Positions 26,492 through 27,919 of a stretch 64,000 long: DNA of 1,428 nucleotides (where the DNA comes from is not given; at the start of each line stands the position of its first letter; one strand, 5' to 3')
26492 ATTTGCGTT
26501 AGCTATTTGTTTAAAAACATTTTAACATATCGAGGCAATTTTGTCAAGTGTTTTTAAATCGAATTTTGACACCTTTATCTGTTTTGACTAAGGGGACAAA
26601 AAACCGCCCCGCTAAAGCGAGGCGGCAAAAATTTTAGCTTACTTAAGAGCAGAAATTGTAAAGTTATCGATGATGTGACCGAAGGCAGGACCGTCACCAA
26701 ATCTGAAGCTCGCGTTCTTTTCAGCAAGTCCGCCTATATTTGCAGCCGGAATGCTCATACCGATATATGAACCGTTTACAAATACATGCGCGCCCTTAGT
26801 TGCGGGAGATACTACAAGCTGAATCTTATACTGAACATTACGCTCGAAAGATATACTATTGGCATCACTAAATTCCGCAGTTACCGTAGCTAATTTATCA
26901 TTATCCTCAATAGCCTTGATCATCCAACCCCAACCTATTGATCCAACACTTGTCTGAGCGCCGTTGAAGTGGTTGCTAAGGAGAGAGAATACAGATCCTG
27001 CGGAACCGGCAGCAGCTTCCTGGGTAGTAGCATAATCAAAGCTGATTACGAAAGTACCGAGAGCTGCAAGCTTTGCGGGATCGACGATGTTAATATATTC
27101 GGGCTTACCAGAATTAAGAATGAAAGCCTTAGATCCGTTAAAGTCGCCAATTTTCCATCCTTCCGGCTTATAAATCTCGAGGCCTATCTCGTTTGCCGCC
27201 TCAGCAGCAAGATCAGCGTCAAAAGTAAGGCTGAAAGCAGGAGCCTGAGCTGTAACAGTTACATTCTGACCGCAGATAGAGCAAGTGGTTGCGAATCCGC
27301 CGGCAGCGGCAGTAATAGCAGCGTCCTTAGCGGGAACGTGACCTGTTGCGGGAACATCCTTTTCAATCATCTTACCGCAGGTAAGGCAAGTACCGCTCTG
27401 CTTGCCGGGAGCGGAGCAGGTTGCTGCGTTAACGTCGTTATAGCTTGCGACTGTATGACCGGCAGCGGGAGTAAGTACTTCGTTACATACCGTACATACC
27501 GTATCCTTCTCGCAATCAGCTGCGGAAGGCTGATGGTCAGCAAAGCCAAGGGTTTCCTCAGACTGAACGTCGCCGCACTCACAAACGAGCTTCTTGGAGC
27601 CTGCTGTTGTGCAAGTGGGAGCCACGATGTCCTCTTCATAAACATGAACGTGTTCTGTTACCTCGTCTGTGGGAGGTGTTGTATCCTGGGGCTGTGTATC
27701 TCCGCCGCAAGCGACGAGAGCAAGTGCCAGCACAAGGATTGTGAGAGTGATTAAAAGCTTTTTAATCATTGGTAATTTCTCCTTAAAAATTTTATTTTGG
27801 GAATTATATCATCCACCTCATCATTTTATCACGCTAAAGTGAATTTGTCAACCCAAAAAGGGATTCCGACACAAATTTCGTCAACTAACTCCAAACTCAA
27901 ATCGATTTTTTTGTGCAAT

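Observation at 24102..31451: Six tandem surface lipoproteins built from repeated His/Cys mini-modules plus a beta-sandwich-like domain, with no family I can name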

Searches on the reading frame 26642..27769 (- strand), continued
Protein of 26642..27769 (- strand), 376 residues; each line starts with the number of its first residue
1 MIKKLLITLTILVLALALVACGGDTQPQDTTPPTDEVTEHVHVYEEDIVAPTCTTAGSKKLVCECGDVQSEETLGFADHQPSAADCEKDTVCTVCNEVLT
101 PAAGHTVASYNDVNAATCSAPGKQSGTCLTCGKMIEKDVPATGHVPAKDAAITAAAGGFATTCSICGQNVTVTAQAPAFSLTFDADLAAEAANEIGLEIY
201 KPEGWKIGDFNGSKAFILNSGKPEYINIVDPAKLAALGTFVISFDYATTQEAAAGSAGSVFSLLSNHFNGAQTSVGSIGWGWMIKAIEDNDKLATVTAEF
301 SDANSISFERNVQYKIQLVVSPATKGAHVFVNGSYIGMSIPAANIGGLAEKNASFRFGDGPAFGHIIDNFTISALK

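Call 71: find_encoding_contigs(protein=P0042, flank=10000, max_places=2)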
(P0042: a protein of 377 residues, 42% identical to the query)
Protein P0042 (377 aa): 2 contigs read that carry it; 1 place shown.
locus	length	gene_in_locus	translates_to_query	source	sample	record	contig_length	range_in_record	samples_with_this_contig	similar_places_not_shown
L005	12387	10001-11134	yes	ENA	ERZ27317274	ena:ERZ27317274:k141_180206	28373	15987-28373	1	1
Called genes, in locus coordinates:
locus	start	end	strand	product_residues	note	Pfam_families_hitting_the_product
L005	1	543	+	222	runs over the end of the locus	PF02224:Cytidylate_kin, PF13189:Cytidylate_kin2, PF13238:AAA_18 (weak)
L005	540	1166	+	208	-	PF01553:Acyltransferase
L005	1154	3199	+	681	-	PF02401:LYTB, PF00575:S1, PF21710:Spt6_S1 (faint), PF23459:S1_RRP5 (faint), PF00575:S1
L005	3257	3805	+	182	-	PF04260:DUF436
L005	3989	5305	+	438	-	PF00999:Na_H_Exchanger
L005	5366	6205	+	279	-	PF10114:PocR, PF12833:HTH_18, PF00165:HTH_AraC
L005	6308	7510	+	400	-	-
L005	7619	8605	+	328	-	-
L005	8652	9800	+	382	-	-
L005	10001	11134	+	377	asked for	-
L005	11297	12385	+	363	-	?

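Call 73: search_dna_similar(query=P0057, collection=phages, mode=protein, max_evalue=0.001, max_rows=10)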
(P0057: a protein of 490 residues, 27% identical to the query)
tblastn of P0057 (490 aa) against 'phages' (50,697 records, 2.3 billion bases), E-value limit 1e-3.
Records with a match: 16; places in all: 33; records where one place covers at least 80% of the query: 0.
Best place of each record, by identity: <60% 16.
By first word of the organism name: Bacteriophage 16.
By host as written in the record: - 16.
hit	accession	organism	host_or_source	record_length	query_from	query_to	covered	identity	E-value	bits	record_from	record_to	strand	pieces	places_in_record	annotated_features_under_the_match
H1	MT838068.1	Bacteriophage sp.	human fecal samples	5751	108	490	63%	30.8%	2e-7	112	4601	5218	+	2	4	record has no annotation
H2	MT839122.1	Bacteriophage sp.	human fecal samples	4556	38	308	55%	24.6%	7e-8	61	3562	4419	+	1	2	record has no annotation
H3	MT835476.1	Bacteriophage sp.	human fecal samples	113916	149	370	45%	27.1%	7e-8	61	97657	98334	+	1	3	record has no annotation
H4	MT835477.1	Bacteriophage sp.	human fecal samples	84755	37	224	38%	31.2%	3e-10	129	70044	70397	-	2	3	record has no annotation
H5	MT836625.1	Bacteriophage sp.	human fecal samples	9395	300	481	37%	28.4%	1e-16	89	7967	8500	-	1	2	record has no annotation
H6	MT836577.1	Bacteriophage sp.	human fecal samples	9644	298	482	38%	26.9%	1e-5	54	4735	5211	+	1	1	record has no annotation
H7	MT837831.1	Bacteriophage sp.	human fecal samples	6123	148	297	31%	30.7%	4e-4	49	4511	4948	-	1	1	record has no annotation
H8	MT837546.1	Bacteriophage sp.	human fecal samples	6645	303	416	23%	37.7%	1e-16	89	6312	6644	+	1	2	record has no annotation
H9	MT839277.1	Bacteriophage sp.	human fecal samples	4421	327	490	33%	25.9%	4e-5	52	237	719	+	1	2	record has no annotation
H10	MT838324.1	Bacteriophage sp.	human fecal samples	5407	288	424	28%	30.7%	6e-6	55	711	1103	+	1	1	record has no annotation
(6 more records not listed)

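Call 76: search_protein_families(library=pfam, alignment_id=A2, max_evalue=0.01)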
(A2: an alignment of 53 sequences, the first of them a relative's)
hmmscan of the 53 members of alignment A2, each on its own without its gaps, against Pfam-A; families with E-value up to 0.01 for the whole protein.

A. member 1, P0001 (376 aa): 0 families

B. families by the number of members that match (of 53 scanned): 9 families
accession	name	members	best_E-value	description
PF13385.13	Laminin_G_3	4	7.6e-07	Concanavalin A-like lectin/glucanases superfamily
PF13248.11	Zn_ribbon_3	3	0.0027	zinc-ribbon domain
PF24461.1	DUF7576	3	0.0028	Family of unknown function (DUF7576)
PF22925.3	TS_C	2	0.00058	Trans-sialidase, C-terminal domain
PF03604.18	Zn_ribbon_RPAB4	2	0.0056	DNA directed RNA polymerase, 7 kDa subunit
PF22585.3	Sialidase-like_CBM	1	0.00099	Sialidase-like, CBM domain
PF02837.24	Glyco_hydro_2_N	1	0.0014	Glycosyl hydrolases family 2, sugar binding domain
PF20365.3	DUF6660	1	0.0065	Family of unknown function (DUF6660)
PF15967.10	Nucleoporin_FG2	1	0.0088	Nucleoporin FG repeated region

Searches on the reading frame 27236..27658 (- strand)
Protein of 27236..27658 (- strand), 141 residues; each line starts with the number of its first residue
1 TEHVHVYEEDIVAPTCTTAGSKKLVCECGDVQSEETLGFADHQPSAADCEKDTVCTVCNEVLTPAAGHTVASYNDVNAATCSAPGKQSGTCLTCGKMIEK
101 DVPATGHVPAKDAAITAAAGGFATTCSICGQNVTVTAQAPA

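Call 37: predict_structure(alignment_id=A3)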
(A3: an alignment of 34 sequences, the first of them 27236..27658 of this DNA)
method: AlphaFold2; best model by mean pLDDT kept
length: 141 residues; sequences in the alignment: 34
mean_pLDDT: 90.1   pTM: 0.58
mean pLDDT of the five models: 90.1, 89.5, 89.2, 88.4, 88.2
residues with pLDDT >= 90: 93; 70-90: 41; 50-70: 4; < 50: 3
segments of 3 or more residues with pLDDT < 50: 139-141
pLDDT, mean of each block of 10 residues (from residue 1): 85 96 95 96 94 96 94 93 93 93 88 86 86 72 41
secondary structure, 60 per line:
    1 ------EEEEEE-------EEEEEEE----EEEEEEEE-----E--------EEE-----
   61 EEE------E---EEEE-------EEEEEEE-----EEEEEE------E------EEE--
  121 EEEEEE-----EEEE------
elements in order: E7-12 E20-26 E31-38 E53-55 E61-63 E74-77 E85-91 E97-102 E116-118 E121-126 E132-135

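Call 40: fold_search(model_id=the predicted structure, library=pdb)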
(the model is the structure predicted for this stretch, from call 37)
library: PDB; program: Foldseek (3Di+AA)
matches with E <= 10: 537; with E <= 0.001: 0
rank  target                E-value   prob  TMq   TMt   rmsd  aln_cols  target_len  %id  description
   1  9fxk_G                5.1e-01  0.38  0.19  0.18   8.0        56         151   18  Transcription repressor NrdR from E. coli, AMPPNP/ATP-bound state (released 2025-03-19)
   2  6rji                  6.6e-01  0.07  0.13  0.11  21.4       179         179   12  X-ray structure of the elongation factor P of S. aureus (released 2020-04-01)
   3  8okv_B                7.3e-01  0.13  0.15  0.07  17.8       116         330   10  lipoprotein BT2095 from Bacteroides thetaiotamicron bound to cyanocobalamin CnCbl (released 2023-09-20)
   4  9g93_A                7.3e-01  0.09  0.17  0.07  15.6       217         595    8  CryoET structure of the in vitro grown Bacillus anthracis Sap S-layer (released 2024-12-18)
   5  1hnf                  7.3e-01  0.08  0.14  0.12  13.8       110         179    9  CRYSTAL STRUCTURE OF THE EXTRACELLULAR REGION OF THE HUMAN CELL ADHESION MOLECULE CD2 AT 2.5 ANGSTROMS RESOLUTION (released 1995-02-07)
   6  9gex_C                7.7e-01  0.30  0.18  0.17   9.2        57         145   16  Escherichia coli NrdR with unocuppied outer nucleotide-binding site (released 2026-02-18)
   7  8okv_C                8.2e-01  0.09  0.14  0.07  20.6       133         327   11  lipoprotein BT2095 from Bacteroides thetaiotamicron bound to cyanocobalamin CnCbl (released 2023-09-20)
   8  7oba_I                9.1e-01  0.16  0.18  0.24  21.5        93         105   14  Cryo-EM structure of human RNA Polymerase I in complex with RRN3 (released 2021-12-08)
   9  9gex_B                1.1e+00  0.23  0.17  0.18   9.2        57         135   16  Escherichia coli NrdR with unocuppied outer nucleotide-binding site (released 2026-02-18)
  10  9l35_A                1.2e+00  0.08  0.16  0.08  23.8       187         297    9  Crystal structure of C45G9.5 protein from Caenorhabditis elegans (released 2025-12-17)
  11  7js4                  1.2e+00  0.06  0.14  0.04  22.3       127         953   10  The structure of the M60 catalytic domain with the CBM51-1 and CBM51-2 domains from Clostridium perfringens ZmpB (released 2021-02-03)
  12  5xn9_A                1.2e+00  0.25  0.19  0.19  25.0       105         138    7  Crystal structure of a secretary abundant heat soluble (SAHS) protein from Ramazzottius varieornatus (from monomer sam (released 2017-07-26)
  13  8okv_A                1.2e+00  0.08  0.14  0.08  17.8       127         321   12  lipoprotein BT2095 from Bacteroides thetaiotamicron bound to cyanocobalamin CnCbl (released 2023-09-20)
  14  6qx4_B                1.2e+00  0.07  0.17  0.05  22.5       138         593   16  Structure of the Bacillus anthracis Sap S-layer assembly domain (released 2019-07-31)
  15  2auk_B                1.2e+00  0.06  0.15  0.12  21.4       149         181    7  Structure of E. coli RNA polymerase beta' G/G' insert (released 2005-10-04)
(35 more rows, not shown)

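Call 69: search_solved_structures(query=A3, max_evalue=1, show_alignments=1)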
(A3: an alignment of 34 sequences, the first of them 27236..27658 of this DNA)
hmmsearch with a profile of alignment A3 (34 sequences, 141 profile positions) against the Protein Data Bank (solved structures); distinct sequences matched with E-value up to 1: 3.
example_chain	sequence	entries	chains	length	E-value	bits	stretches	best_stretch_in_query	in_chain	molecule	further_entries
9qa6_A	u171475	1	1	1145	0.011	18.9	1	2-110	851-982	IgA protease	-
9lgi_A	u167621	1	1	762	0.11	15.7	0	94-136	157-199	HNH nuclease domain-containing protein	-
5yj3_C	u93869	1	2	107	0.16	15.2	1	19-102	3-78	Telomere zinc finger-associated protein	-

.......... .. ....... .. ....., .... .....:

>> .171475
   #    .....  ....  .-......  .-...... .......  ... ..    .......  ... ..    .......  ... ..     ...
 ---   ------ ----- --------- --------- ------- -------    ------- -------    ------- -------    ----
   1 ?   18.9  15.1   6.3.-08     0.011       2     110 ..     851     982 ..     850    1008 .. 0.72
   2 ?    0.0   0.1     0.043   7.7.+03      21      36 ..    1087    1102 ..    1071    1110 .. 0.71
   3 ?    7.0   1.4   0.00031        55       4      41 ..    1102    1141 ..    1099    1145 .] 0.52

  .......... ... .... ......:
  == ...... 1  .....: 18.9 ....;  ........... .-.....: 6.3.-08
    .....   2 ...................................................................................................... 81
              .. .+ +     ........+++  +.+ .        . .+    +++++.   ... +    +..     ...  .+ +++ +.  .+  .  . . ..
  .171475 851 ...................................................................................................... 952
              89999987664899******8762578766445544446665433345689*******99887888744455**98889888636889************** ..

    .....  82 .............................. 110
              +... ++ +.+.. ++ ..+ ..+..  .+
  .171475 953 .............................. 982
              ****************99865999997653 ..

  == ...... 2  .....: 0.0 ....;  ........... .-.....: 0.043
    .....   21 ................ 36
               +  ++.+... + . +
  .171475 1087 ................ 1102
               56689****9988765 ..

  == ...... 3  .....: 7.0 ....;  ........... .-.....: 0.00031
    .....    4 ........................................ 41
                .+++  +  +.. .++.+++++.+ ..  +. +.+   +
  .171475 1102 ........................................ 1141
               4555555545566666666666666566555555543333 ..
